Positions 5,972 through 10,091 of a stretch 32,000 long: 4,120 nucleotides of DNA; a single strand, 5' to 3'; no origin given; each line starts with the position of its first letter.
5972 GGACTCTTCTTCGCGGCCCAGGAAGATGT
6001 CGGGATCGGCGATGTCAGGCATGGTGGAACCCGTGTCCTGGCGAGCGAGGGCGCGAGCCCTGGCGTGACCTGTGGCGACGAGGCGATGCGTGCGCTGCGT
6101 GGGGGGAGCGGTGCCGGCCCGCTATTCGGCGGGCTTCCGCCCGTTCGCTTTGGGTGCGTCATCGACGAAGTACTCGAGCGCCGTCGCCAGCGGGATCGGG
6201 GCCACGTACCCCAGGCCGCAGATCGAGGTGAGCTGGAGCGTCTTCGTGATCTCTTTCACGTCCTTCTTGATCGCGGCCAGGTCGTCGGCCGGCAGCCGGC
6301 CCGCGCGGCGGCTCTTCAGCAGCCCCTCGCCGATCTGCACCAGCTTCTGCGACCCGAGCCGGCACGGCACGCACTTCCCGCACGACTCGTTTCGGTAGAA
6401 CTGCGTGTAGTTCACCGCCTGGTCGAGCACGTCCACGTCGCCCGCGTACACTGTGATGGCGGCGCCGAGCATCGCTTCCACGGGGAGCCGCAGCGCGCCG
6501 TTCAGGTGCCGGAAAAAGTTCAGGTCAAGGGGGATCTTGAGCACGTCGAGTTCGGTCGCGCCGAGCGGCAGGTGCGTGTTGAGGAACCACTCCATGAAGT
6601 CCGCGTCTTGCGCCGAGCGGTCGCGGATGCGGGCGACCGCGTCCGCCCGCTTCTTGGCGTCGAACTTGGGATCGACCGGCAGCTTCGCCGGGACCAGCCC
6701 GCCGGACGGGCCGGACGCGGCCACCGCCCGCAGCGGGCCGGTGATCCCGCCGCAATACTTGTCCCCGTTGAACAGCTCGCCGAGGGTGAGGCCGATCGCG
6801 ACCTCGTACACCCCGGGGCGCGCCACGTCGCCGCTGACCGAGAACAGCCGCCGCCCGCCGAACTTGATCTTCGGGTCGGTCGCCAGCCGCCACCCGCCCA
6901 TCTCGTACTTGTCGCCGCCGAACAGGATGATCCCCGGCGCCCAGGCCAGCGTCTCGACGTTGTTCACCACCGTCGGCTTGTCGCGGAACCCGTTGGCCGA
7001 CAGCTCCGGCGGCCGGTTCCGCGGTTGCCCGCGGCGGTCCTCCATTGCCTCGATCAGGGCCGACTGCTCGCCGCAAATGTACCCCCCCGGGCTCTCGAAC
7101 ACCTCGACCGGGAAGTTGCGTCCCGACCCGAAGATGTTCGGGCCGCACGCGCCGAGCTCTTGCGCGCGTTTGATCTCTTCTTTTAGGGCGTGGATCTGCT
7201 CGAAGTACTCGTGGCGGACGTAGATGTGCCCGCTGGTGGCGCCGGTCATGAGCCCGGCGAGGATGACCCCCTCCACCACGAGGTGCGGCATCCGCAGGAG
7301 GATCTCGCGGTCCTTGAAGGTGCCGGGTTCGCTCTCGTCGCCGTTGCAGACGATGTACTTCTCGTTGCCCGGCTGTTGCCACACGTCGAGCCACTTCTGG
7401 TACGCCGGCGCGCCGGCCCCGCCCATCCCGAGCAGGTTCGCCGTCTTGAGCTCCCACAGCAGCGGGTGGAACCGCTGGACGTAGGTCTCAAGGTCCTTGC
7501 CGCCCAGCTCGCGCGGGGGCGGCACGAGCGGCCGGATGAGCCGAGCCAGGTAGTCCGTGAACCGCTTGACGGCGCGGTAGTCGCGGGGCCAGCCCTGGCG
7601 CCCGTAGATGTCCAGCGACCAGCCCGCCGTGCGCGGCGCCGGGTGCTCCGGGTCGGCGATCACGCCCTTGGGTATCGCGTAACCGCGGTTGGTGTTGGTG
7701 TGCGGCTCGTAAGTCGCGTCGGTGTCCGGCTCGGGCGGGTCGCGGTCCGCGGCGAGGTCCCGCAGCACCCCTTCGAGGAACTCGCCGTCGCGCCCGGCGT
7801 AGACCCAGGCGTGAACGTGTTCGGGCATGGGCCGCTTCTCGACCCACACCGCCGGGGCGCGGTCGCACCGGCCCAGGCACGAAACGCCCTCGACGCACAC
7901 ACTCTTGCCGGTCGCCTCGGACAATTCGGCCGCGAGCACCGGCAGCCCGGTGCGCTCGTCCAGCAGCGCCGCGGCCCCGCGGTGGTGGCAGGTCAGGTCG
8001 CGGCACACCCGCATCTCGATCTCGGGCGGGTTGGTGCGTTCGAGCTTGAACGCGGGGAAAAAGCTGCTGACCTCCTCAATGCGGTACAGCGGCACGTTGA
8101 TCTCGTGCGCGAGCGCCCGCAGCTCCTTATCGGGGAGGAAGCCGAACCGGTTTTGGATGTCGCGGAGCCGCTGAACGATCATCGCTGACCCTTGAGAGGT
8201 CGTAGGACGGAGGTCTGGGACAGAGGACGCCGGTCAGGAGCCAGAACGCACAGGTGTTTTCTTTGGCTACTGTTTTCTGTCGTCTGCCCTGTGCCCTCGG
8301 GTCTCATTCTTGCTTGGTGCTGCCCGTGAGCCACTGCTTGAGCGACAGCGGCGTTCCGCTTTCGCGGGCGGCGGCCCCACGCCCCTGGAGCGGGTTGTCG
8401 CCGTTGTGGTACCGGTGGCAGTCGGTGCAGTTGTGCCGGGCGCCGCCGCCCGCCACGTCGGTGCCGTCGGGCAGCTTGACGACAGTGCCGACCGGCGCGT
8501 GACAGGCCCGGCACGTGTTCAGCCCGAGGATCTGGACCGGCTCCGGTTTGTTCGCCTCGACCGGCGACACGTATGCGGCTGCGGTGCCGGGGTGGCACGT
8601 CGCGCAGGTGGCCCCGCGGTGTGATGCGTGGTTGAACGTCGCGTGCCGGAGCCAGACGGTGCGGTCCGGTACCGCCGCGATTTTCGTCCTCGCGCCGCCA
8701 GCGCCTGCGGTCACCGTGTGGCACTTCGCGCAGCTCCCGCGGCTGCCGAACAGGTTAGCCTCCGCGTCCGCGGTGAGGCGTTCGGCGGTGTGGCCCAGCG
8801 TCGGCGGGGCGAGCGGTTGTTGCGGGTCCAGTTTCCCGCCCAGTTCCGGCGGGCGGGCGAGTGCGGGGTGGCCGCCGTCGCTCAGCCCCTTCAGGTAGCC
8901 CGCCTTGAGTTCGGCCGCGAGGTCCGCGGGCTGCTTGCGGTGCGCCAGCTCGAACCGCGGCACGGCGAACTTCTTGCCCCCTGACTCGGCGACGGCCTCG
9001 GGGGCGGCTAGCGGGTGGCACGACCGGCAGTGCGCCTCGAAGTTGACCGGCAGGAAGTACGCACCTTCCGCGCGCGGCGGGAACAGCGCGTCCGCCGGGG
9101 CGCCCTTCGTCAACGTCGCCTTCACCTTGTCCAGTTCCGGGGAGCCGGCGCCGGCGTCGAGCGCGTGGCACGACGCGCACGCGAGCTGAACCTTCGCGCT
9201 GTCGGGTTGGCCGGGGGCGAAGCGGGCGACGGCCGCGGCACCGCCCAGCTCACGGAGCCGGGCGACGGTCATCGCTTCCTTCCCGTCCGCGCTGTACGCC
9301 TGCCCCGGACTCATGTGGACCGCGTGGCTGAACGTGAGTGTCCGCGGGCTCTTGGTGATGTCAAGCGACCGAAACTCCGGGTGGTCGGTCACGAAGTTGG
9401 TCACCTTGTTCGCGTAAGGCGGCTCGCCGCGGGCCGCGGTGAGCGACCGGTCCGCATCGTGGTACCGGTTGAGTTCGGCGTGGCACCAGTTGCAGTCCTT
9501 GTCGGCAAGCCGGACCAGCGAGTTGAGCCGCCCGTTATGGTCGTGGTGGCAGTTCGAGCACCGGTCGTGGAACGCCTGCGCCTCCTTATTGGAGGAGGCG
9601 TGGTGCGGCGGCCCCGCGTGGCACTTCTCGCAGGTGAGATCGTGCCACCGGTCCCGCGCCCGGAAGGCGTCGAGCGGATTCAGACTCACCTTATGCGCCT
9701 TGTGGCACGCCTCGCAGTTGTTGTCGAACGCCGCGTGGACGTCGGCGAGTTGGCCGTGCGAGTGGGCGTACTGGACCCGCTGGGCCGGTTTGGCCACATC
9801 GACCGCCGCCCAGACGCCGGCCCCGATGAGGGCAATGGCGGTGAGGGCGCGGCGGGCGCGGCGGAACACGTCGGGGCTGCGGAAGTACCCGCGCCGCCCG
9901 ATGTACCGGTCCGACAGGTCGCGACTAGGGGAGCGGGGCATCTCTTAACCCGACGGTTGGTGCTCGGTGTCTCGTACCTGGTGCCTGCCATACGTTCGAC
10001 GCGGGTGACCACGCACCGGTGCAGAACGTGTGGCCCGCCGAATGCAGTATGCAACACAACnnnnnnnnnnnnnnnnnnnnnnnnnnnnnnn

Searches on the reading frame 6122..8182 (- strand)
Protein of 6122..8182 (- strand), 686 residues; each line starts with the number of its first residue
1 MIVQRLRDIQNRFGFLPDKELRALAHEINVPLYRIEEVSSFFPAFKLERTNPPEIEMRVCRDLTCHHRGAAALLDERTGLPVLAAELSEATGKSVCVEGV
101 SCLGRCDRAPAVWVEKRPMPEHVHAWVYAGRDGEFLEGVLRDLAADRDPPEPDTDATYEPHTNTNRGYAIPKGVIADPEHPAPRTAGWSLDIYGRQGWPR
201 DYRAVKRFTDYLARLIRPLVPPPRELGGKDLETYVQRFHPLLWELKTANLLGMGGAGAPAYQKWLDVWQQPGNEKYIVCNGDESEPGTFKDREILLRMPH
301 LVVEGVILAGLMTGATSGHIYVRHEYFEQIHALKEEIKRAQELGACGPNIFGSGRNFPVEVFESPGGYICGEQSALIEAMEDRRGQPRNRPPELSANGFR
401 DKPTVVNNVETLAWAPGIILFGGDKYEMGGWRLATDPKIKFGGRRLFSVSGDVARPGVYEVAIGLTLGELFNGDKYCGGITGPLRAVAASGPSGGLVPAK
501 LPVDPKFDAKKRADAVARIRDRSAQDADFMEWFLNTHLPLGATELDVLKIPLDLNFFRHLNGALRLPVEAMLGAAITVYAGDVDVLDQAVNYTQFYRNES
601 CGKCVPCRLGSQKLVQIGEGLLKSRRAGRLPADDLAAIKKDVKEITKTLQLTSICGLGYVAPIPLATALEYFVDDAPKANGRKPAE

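Call 4: search_protein_families(library=pfam, proteins=[window:6122-8182:-], max_evalue=1)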
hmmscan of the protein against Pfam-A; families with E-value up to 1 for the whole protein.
window:6122-8182:- (686 aa): 5 families
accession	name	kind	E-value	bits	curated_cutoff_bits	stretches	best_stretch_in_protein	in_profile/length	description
PF01512.22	Complex1_51K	-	5.9e-38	130.5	31.2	1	246-413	2-146/150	Nuo51 FMN-binding domain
PF01257.25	2Fe-2S_thioredx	-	4.6e-18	65.9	24.8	1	2-118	15-128/145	Thioredoxin-like [2Fe-2S] ferredoxin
PF10589.14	NADH_4Fe-4S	-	6.4e-18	64.9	23.5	1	588-675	2-81/85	NADH-ubiquinone oxidoreductase-F iron-sulfur binding region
PF10531.15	SLBB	-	2.6e-06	27.6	27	1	447-483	2-35/55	SLBB domain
PF22461.2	SLBB_2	-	0.0067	16.9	27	1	446-480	2-35/79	SLBB domain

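Call 12: search_protein_families(library=ncbifam, proteins=[window:6122-8182:-], max_evalue=0.01)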
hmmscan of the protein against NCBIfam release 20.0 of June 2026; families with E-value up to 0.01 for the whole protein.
window:6122-8182:- (686 aa): 14 families
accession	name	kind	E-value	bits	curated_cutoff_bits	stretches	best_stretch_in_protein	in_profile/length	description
TIGR01959.1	nuoF_fam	equivalog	2.2e-86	289.9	558.65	2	243-501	40-291/410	NADH-quinone oxidoreductase subunit NuoF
NF010120.0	PRK13596.1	equivalog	2.5e-66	224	389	2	243-500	45-297/433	NADH-quinone oxidoreductase subunit NuoF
NF008436.0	PRK11278.1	equivalog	9.5e-59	199.4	749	2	244-494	54-297/448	NADH-quinone oxidoreductase subunit NuoF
TIGR01958.1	nuoE_fam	subfamily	1.8e-15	57.3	142.4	1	2-116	18-129/148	NADH-quinone oxidoreductase subunit NuoE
NF004638.0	PRK05988.1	equivalog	4e-13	49.4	198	1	6-119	32-142/159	formate dehydrogenase subunit gamma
NF005722.0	PRK07539.1-2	equivalog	4.5e-13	49.6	141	1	2-117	27-139/157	NADH-quinone oxidoreductase subunit NuoE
NF005747.0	PRK07571.1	equivalog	1.5e-10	41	224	1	4-114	41-148/173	bidirectional hydrogenase complex protein HoxE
NF005725.0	PRK07539.1-5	equivalog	4.3e-09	36.3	220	1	3-114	42-151/174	NADH-quinone oxidoreductase subunit NuoE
TIGR04481.1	PR_assoc_PrdC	equivalog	2.1e-08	33.4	490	1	244-343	79-174/425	proline reductase-associated electron transfer protein PrdC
NF005724.0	PRK07539.1-4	equivalog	6e-07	29.5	280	1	7-117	47-155/240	NADH-quinone oxidoreductase subunit NuoE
NF005723.0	PRK07539.1-3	equivalog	7.8e-06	25.8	226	1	5-122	29-143/158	NADH-quinone oxidoreductase subunit NuoE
NF009040.0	PRK12373.1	equivalog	0.0002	21.2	514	1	10-116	47-151/400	NADH-quinone oxidoreductase subunit E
TIGR01945.1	rnfC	subfamily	0.00032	19.3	245.95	1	242-338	125-219/435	RnfABCDGE type electron transport complex subunit C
NF003454.1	PRK05035.1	equivalog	0.00051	18.7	345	1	240-341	125-223/556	electron transport complex subunit RsxC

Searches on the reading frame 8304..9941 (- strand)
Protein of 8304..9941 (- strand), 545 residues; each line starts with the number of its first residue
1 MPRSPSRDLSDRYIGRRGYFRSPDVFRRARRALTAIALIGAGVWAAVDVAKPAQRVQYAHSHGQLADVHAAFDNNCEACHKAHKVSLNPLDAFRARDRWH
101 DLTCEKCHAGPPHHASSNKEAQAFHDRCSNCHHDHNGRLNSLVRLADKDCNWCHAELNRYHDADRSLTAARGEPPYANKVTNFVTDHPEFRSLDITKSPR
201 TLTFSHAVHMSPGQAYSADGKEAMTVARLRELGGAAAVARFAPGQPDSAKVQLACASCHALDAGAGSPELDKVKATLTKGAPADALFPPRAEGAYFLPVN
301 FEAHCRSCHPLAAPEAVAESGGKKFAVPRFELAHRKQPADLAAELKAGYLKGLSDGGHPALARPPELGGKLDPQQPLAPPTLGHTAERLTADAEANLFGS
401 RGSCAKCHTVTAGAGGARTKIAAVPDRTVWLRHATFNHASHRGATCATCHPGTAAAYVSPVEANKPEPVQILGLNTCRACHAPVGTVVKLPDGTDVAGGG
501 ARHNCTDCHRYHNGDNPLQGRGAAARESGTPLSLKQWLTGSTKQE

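Call 4: search_protein_families(library=pfam, proteins=[window:8304-9941:-], max_evalue=1)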
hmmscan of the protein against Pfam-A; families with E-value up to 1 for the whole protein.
window:8304-9941:- (545 aa): 4 families
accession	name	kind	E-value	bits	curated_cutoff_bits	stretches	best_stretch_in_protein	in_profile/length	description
PF14522.11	Cytochrome_C7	-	4.6e-11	42.8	24.8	1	435-510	2-67/67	Cytochrome c7 and related cytochrome c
PF14537.11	Cytochrom_c3_2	-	1.6e-07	32.1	25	1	441-514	4-69/79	Cytochrome c3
PF09699.15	Paired_CXXCH_1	-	0.011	15.8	20.6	1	503-517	7-21/41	Doubled CXXCH motif (Paired_CXXCH_1)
PF13442.11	Cytochrome_CBB3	-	0.31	11.8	27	1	254-273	13-30/68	Cytochrome C oxidase, cbb3-type, subunit III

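Call 12: search_protein_families(library=ncbifam, proteins=[window:8304-9941:-], max_evalue=0.01)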
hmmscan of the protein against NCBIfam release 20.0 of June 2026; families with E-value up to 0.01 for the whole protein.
window:8304-9941:- (545 aa): 3 families
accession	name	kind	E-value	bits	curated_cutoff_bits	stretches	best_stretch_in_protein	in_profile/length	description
NF045713.1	CxxCH_16_HmcA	equivalog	2.2e-07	29.9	400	2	57-175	159-275/541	sulfate respiration complex hexadecaheme cytochrome HmcA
NF041198.1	UshA_like_PCGU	equivalog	0.0023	16.6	275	0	54-136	423-512/519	UshA-like (seleno)protein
TIGR03508.1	decahem_SO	subfamily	0.0092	15.5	192.2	1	68-155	112-197/258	DmsE family decaheme c-type cytochrome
